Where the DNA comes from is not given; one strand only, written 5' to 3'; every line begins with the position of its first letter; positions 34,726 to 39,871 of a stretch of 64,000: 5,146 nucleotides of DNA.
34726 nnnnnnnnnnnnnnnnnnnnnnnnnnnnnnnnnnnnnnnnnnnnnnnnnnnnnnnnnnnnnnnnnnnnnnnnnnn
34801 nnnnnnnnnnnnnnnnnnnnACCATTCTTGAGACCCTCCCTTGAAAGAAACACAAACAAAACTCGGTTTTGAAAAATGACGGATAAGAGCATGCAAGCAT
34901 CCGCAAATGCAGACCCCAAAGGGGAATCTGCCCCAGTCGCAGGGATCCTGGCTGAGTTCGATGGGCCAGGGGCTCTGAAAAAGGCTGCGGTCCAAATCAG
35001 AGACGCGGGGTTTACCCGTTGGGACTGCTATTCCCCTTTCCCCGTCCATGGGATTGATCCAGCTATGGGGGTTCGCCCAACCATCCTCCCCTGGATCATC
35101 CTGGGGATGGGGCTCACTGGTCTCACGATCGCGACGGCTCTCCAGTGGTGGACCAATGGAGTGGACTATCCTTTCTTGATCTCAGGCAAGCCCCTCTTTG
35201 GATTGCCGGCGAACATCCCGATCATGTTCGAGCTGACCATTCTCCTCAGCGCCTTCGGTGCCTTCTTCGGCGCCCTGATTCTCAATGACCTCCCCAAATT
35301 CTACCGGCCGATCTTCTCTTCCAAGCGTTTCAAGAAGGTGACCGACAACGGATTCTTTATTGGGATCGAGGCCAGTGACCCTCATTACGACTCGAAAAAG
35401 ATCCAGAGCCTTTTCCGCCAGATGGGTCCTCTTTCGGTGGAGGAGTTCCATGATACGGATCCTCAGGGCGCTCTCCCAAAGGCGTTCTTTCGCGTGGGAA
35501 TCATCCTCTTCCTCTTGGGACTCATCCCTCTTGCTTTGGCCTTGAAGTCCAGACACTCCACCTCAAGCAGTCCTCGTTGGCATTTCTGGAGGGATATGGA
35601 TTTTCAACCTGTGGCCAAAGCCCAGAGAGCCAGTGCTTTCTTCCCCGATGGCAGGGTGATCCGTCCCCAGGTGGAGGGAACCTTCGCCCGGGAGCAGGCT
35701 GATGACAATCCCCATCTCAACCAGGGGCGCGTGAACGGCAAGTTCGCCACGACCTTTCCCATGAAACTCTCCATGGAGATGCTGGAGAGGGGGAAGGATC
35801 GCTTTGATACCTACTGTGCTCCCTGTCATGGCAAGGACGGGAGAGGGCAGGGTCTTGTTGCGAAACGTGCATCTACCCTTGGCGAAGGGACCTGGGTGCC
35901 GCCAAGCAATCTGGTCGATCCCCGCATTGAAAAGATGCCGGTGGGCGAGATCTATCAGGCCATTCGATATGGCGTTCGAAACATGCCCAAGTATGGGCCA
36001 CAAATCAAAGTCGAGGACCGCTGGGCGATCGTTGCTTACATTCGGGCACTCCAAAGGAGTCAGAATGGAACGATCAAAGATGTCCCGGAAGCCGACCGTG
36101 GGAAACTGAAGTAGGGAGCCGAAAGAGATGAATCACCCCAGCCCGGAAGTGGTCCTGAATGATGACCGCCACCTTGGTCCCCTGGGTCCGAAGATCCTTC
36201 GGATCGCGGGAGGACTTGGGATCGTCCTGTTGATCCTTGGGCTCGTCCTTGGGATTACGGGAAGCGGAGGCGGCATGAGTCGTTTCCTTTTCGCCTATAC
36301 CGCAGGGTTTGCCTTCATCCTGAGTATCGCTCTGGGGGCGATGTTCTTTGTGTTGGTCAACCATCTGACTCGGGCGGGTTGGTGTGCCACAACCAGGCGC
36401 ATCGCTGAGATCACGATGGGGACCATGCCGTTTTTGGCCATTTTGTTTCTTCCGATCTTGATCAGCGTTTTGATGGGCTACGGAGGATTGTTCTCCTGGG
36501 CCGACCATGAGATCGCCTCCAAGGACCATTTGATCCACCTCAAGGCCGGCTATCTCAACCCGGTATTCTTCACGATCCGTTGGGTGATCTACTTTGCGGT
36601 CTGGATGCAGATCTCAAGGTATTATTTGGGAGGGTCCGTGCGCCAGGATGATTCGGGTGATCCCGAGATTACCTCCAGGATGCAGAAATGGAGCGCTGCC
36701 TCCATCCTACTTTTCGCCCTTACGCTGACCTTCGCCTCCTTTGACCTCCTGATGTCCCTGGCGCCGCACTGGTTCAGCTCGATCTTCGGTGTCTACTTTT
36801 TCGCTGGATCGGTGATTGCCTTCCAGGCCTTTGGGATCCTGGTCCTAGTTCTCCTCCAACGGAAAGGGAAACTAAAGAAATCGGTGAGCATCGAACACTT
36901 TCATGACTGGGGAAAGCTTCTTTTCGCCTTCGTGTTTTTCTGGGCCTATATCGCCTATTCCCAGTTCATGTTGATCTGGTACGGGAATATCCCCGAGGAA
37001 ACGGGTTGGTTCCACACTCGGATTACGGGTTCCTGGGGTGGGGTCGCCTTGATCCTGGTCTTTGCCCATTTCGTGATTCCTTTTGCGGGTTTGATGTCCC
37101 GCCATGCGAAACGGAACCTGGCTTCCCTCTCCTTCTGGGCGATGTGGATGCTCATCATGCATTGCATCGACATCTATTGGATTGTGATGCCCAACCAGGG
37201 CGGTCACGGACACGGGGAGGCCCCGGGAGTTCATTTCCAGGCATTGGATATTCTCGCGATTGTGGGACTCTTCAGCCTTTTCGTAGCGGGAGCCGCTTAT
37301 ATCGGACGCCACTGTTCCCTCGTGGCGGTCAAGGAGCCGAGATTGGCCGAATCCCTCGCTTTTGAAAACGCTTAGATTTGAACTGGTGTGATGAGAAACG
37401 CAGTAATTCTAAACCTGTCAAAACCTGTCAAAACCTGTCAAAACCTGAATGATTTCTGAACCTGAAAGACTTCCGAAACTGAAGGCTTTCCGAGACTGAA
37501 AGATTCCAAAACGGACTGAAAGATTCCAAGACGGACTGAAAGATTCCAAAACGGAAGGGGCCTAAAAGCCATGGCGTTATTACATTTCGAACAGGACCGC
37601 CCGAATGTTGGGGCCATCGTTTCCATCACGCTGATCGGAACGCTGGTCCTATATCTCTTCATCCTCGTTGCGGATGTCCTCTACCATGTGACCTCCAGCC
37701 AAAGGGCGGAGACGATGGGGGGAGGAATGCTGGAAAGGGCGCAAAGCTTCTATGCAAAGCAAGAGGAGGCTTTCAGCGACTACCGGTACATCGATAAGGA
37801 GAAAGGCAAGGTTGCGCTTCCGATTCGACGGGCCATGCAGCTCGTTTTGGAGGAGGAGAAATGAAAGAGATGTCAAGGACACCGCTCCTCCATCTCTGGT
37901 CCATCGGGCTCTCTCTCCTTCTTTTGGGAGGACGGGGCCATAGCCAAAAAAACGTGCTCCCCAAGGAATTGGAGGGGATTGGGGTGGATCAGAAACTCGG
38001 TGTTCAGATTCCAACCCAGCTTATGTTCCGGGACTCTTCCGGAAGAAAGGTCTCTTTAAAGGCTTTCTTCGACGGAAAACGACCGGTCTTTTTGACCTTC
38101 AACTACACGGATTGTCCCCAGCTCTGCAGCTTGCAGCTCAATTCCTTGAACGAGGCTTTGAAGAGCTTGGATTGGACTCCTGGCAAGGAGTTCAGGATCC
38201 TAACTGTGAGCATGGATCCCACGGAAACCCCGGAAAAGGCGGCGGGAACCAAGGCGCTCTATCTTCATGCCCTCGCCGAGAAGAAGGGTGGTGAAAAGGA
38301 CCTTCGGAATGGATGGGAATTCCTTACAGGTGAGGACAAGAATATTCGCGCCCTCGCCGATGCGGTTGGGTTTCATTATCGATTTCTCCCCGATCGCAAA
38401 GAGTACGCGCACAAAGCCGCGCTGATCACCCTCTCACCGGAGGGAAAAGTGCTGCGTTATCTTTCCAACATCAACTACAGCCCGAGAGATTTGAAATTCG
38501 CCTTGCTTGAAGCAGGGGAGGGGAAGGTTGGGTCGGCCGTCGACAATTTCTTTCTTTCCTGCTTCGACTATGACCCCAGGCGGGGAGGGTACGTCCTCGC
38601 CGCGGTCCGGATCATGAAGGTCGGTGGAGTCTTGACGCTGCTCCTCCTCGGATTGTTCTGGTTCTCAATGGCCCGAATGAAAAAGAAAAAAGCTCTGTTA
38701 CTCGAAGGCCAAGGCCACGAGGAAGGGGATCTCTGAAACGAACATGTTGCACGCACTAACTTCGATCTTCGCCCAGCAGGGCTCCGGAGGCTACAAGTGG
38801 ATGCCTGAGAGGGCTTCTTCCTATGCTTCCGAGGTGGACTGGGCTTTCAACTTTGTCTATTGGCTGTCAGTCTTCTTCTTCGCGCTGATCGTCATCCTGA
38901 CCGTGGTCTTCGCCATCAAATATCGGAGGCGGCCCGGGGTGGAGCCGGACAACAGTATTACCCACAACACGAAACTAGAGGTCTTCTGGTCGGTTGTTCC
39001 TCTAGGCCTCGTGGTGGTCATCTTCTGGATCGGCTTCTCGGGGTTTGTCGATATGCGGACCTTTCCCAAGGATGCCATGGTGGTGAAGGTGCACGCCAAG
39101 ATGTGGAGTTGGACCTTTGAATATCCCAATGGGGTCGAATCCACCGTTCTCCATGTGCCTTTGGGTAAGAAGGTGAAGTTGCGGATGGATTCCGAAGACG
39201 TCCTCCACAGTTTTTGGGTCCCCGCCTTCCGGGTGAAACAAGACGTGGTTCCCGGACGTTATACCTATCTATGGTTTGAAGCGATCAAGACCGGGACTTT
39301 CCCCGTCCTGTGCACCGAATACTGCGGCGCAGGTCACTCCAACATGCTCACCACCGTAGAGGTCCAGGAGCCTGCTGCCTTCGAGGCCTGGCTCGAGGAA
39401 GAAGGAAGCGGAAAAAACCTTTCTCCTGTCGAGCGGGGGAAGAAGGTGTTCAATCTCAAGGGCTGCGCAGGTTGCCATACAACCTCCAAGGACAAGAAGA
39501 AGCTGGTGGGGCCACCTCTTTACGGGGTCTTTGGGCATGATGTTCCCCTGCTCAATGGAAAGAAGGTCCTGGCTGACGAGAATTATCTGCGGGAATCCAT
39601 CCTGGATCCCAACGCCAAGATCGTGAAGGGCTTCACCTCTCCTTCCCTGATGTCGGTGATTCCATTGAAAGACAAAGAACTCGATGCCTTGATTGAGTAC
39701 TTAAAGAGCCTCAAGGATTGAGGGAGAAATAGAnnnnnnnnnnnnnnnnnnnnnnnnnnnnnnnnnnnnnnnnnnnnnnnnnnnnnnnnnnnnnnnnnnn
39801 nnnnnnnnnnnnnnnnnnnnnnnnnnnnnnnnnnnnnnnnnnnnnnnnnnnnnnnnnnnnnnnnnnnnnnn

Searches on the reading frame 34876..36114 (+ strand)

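Call 39: search_protein_families(library=pfam, proteins=[window:34876-36114:+])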
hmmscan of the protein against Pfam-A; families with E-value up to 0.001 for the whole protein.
window:34876-36114:+ (412 aa): 3 families
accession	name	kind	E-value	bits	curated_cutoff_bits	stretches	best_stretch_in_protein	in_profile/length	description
PF11821.13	ActD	-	3.4e-62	209.5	25.7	1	23-190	2-170/170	Alternative complex III, ActD subunit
PF13442.11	Cytochrome_CBB3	-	2.5e-13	50.6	27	1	303-389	3-68/68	Cytochrome C oxidase, cbb3-type, subunit III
PF00034.26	Cytochrom_C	-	5.2e-08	34.5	21.3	1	304-392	2-89/90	Cytochrome c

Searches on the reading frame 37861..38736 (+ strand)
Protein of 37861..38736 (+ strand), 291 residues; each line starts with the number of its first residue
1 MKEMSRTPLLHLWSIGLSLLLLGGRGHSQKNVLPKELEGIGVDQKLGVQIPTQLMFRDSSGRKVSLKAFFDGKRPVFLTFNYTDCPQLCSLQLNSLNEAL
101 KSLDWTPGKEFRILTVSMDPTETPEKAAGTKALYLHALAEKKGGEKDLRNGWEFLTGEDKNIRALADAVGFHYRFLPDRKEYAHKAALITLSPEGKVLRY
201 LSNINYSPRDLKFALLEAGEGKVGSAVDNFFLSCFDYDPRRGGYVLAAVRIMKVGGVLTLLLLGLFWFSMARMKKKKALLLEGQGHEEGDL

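Call 39: search_protein_families(library=pfam, proteins=[window:37861-38736:+])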
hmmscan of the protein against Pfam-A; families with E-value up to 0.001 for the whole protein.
window:37861-38736:+ (291 aa): 2 families
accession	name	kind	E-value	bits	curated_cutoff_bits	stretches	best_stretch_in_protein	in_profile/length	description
PF02630.20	SCO1-SenC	-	5e-11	43.1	22.8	1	58-196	8-133/134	SCO1/SenC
PF00578.27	AhpC-TSA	-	0.00034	21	26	1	57-142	11-91/124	AhpC/TSA family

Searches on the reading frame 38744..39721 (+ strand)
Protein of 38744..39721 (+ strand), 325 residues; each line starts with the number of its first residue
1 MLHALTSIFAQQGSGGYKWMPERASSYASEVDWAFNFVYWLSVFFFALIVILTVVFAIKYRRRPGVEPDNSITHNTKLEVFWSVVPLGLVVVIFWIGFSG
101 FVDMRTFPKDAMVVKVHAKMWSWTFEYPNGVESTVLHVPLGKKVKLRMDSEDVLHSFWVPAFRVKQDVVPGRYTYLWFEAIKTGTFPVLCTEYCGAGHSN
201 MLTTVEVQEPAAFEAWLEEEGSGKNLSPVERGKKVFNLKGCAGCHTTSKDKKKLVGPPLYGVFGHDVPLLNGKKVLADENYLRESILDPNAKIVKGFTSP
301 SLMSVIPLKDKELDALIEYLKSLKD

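Call 39: search_protein_families(library=pfam, proteins=[window:38744-39721:+])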
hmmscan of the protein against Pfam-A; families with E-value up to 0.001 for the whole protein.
window:38744-39721:+ (325 aa): 4 families
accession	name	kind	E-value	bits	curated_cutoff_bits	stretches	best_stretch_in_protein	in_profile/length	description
PF00116.26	COX2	-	1.5e-17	64.1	22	1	136-206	48-118/120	Cytochrome C oxidase subunit II, periplasmic domain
PF00034.26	Cytochrom_C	-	3.5e-09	38.3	21.3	1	229-324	1-90/90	Cytochrome c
PF02790.20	COX2_TM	-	1.9e-07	31.6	22.8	1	20-93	8-81/88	Cytochrome C oxidase subunit II, transmembrane domain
PF13473.12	Cupredoxin_1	-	0.00051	20.5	27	1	130-191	31-93/104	Cupredoxin-like domain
